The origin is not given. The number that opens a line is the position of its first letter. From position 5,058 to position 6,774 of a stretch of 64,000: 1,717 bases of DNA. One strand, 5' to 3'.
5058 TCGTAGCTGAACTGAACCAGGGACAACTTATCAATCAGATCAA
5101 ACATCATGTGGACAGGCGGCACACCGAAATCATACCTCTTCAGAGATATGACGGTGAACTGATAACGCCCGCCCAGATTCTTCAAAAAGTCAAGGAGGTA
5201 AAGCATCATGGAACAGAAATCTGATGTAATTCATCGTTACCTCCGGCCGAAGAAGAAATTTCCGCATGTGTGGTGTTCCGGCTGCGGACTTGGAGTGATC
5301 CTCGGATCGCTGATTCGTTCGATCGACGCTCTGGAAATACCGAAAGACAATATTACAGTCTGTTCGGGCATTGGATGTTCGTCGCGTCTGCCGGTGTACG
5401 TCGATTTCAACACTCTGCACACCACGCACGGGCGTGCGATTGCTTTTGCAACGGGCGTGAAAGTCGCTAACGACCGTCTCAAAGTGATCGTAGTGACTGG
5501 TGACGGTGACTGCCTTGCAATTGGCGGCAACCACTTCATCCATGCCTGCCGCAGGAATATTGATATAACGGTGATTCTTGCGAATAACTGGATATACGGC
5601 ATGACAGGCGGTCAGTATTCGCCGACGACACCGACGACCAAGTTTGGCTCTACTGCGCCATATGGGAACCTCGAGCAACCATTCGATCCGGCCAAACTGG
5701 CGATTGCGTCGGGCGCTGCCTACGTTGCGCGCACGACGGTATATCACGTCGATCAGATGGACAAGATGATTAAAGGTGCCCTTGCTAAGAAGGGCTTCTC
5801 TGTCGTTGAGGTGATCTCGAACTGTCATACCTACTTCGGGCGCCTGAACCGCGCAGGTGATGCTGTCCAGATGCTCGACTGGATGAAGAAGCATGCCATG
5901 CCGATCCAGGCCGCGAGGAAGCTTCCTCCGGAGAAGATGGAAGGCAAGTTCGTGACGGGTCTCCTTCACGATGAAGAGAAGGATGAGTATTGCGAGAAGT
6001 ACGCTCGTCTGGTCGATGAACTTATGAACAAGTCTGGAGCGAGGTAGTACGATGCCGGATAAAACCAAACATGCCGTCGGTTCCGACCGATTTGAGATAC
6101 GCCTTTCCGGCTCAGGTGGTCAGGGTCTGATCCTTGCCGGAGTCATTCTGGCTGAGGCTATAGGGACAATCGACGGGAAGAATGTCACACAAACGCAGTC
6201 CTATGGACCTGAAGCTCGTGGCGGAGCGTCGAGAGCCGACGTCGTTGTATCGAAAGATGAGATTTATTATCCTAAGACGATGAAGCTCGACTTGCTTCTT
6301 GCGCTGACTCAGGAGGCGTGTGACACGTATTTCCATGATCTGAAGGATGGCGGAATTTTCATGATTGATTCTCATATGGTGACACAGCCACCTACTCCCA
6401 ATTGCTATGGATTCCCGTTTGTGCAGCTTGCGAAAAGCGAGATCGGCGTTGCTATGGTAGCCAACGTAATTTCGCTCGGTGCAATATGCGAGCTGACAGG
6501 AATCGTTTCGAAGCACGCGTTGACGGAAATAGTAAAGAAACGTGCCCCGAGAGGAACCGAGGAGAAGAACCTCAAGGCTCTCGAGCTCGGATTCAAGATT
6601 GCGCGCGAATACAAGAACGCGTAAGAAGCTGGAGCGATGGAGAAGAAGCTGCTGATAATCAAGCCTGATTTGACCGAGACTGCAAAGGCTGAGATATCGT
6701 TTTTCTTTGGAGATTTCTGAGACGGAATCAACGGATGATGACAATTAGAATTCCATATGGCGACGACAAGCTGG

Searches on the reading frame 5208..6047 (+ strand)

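Call 4: search_protein_families(library=pfam, proteins=[window:5208-6047:+])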
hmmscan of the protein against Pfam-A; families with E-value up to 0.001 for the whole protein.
window:5208-6047:+ (279 aa): 1 family
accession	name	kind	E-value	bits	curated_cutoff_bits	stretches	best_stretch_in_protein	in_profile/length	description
PF02775.26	TPP_enzyme_C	-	1.8e-35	122.4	21.9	1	55-202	2-151/151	Thiamine pyrophosphate enzyme, C-terminal TPP binding domain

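Call 38: search_protein_families(library=ncbifam, proteins=[window:5208-6047:+], max_evalue=0.00001)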
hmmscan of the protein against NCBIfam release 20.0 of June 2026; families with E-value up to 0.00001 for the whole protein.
window:5208-6047:+ (279 aa): 15 families
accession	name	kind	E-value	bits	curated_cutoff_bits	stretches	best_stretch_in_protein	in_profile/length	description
NF007207.0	PRK09628.1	equivalog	2.3e-100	335.8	364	1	10-275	7-272/277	2-oxoglutarate ferredoxin oxidoreductase subunit beta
NF008820.0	PRK11866.1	equivalog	1.6e-69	234.5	402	1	18-267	13-263/287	2-oxoacid ferredoxin oxidoreductase subunit beta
TIGR02177.1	PorB_KorB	subfamily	4.4e-69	233.1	261.9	1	21-209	2-190/286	2-oxoacid:acceptor oxidoreductase, beta subunit, pyruvate/2-ketoisovalerate family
NF041171.1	Oxoac_fdxbeta_Archa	equivalog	4e-63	213.4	423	1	22-209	5-192/296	2-oxoacid:ferredoxin oxidoreductase subunit beta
NF008821.0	PRK11869.1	equivalog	3.5e-59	200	438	1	19-261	13-253/286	2-oxoacid ferredoxin oxidoreductase subunit beta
NF008818.0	PRK11864.1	subfamily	5.2e-16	58.6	405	1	20-208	18-210/300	3-methyl-2-oxobutanoate dehydrogenase subunit beta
TIGR03336.1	IOR_alpha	equivalog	4.8e-15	54.9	650.9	1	19-210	355-535/595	indolepyruvate ferredoxin oxidoreductase subunit alpha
NF008819.1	PRK11865.1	equivalog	9e-15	54.7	405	1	20-209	18-215/300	pyruvate synthase subunit PorB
NF045792.1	OxalOxredbeta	equivalog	9.2e-11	41.3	590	1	84-208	95-227/311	oxalate oxidoreductase subunit beta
NF005470.0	PRK07064.1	equivalog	1.3e-08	34.4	495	1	72-202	407-527/552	thiamine pyrophosphate-binding protein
NF004772.0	PRK06112.1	subfamily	2.6e-08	32.6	673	1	75-209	440-564/578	acetolactate synthase catalytic subunit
NF045766.1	PhenlGlyoxDHPadI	equivalog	3.8e-08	32.5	700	1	71-209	208-357/443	NADH-dependent phenylglyoxylate dehydrogenase subunit beta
NF004813.0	PRK06163.1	equivalog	1.4e-07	31.4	240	1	73-145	58-130/202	hypothetical protein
TIGR02176.1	pyruv_ox_red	equivalog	1.5e-07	29.7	911.35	1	94-208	957-1072/1167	pyruvate:ferredoxin (flavodoxin) oxidoreductase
TIGR03846.1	sulfopy_beta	equivalog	4.4e-07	30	221.5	1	72-148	42-118/182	sulfopyruvate decarboxylase subunit beta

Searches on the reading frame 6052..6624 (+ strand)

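Call 4: search_protein_families(library=pfam, proteins=[window:6052-6624:+])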
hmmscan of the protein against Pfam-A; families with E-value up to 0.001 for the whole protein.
window:6052-6624:+ (190 aa): 1 family
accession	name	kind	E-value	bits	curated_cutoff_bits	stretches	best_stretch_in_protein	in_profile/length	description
PF01558.24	POR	-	5.7e-34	118.2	27.4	1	22-181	1-172/173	Pyruvate ferredoxin/flavodoxin oxidoreductase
